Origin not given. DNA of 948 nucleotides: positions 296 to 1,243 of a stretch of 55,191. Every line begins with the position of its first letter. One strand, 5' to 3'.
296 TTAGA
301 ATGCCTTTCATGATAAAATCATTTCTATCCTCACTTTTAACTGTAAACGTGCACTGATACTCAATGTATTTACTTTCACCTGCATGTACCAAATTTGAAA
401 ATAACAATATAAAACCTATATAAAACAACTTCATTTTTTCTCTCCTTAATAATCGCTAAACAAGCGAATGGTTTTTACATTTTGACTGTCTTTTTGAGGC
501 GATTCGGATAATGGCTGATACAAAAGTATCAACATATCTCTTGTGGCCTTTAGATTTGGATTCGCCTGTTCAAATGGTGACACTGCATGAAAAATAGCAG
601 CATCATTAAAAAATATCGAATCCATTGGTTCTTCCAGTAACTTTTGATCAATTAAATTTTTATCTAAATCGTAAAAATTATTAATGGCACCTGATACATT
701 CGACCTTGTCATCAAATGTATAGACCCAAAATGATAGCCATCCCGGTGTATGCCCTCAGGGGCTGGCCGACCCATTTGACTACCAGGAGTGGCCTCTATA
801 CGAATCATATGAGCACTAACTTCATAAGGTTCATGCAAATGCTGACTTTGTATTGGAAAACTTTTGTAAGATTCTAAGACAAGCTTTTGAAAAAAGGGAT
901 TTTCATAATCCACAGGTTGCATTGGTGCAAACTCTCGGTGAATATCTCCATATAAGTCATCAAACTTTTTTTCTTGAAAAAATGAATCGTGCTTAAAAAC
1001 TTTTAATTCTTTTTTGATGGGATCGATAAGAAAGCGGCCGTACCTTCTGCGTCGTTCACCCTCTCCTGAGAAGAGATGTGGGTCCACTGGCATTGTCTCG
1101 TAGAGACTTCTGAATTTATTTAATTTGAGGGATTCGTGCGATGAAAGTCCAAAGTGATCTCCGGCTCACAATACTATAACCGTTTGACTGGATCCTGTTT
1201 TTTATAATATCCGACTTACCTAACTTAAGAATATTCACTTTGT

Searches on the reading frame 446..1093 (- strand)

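Call 73: search_protein_families(library=pfam, proteins=[window:446-1093:-], max_evalue=0.00001)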
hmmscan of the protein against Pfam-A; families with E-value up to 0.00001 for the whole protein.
window:446-1093:- (215 aa): 1 family
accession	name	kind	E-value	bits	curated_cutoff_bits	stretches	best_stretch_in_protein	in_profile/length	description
PF10014.15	2OG-Fe_Oxy_2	-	2.2e-47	161.7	23.1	1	1-190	7-191/192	2OG-Fe dioxygenase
